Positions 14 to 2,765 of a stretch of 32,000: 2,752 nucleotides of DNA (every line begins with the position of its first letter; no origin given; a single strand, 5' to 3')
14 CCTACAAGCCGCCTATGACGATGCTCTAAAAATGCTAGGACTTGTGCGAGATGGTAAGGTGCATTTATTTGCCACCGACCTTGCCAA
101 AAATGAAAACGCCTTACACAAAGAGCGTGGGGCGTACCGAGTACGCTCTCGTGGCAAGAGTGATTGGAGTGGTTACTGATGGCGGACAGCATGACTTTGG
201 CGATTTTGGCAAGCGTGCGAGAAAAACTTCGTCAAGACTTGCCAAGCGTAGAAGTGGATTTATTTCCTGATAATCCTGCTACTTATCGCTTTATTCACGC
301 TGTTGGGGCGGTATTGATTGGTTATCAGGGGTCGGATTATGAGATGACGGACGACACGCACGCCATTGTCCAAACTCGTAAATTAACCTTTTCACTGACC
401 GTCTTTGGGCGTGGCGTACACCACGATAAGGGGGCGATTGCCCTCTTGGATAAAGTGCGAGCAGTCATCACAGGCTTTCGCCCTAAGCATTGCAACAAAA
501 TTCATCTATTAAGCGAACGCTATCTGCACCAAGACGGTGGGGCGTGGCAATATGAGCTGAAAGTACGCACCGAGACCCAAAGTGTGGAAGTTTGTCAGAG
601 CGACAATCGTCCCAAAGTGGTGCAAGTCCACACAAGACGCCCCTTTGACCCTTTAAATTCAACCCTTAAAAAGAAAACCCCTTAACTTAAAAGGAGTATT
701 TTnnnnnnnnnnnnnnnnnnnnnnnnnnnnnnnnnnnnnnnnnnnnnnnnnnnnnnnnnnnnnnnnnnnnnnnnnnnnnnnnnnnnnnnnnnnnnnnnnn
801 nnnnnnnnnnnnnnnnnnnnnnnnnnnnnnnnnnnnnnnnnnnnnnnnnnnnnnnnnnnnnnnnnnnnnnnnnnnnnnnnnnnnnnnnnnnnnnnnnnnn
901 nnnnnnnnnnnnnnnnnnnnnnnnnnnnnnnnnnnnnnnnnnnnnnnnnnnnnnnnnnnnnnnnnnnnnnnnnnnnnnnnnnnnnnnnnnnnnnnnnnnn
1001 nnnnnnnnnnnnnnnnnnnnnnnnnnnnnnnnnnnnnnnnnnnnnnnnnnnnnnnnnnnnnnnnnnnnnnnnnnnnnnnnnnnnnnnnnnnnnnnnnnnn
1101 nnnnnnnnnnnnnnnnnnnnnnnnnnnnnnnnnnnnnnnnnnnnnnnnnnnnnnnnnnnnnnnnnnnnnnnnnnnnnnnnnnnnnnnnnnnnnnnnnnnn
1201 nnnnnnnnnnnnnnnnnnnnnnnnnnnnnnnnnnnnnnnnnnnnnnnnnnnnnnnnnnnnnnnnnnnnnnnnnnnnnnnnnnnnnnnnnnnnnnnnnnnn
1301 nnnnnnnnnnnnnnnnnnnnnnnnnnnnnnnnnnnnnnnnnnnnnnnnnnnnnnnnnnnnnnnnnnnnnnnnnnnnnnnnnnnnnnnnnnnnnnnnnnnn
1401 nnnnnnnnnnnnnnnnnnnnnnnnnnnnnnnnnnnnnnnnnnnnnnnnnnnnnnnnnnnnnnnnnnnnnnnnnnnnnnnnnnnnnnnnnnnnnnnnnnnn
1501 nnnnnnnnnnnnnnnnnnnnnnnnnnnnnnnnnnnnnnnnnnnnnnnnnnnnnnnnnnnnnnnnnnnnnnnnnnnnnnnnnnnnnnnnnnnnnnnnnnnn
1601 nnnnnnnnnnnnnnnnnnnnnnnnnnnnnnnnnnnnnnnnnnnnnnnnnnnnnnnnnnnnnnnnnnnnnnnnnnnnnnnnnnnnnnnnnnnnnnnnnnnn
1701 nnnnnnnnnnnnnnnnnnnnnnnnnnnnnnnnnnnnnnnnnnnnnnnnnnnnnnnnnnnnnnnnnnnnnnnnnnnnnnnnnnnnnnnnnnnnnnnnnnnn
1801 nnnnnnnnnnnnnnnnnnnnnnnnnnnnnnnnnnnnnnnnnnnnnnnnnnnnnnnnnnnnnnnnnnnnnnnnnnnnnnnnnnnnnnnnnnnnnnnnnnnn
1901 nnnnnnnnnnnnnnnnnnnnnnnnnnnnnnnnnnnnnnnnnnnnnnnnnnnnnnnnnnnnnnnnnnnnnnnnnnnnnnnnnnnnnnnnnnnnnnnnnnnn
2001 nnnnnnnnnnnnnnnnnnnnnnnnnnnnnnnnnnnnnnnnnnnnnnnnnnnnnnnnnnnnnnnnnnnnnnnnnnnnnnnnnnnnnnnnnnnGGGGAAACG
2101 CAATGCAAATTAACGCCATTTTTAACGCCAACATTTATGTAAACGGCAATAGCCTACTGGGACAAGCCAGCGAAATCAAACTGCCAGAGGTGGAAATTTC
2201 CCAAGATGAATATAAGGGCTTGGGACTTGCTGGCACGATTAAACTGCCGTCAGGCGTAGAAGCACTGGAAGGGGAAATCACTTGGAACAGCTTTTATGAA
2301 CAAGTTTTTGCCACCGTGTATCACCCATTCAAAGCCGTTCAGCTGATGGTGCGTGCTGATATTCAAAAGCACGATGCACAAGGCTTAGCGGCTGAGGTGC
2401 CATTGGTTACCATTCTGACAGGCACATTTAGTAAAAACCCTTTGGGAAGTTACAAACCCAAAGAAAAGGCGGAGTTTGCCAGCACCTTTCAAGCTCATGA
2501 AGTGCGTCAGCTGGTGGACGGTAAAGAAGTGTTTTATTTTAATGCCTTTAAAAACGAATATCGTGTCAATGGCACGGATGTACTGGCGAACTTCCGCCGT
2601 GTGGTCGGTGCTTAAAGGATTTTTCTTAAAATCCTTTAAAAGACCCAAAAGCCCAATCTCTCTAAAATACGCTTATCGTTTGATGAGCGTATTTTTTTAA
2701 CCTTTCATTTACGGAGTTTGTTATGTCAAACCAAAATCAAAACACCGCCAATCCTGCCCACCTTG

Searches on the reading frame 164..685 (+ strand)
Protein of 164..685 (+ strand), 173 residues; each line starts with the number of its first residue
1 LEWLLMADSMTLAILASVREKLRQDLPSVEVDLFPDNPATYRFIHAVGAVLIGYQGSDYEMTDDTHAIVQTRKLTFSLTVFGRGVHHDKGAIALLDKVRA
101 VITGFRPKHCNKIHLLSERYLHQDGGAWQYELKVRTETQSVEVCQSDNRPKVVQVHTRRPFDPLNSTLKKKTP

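Call 13: search_protein_families(library=pfam, proteins=[window:164-685:+], max_evalue=0.01)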
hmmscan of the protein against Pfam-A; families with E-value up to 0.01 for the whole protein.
window:164-685:+ (173 aa): 1 family
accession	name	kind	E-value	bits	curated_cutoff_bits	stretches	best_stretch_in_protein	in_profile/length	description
PF09646.16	Gp37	-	7.4e-41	139.8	27.3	1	20-155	3-139/143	Gp37 protein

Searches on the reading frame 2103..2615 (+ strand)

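Call 7: search_protein_families(library=phrogs, proteins=[window:2103-2615:+])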
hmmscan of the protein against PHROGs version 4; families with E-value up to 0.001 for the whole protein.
window:2103-2615:+ (170 aa): 2 families
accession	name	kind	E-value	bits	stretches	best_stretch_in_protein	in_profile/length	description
phrog_55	-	connector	6.8e-48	163.7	1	1-169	2-172/173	head closure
phrog_15831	-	connector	2.6e-06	28.6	1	10-69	11-72/112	head closure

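Call 13: search_protein_families(library=pfam, proteins=[window:2103-2615:+], max_evalue=0.01)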
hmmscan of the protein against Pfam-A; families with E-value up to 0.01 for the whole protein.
window:2103-2615:+ (170 aa): 1 family
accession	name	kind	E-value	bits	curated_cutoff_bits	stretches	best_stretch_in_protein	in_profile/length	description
PF04985.20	Phage_tube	-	3.2e-46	157.6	22.4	1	5-169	3-165/165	Phage tail tube protein FII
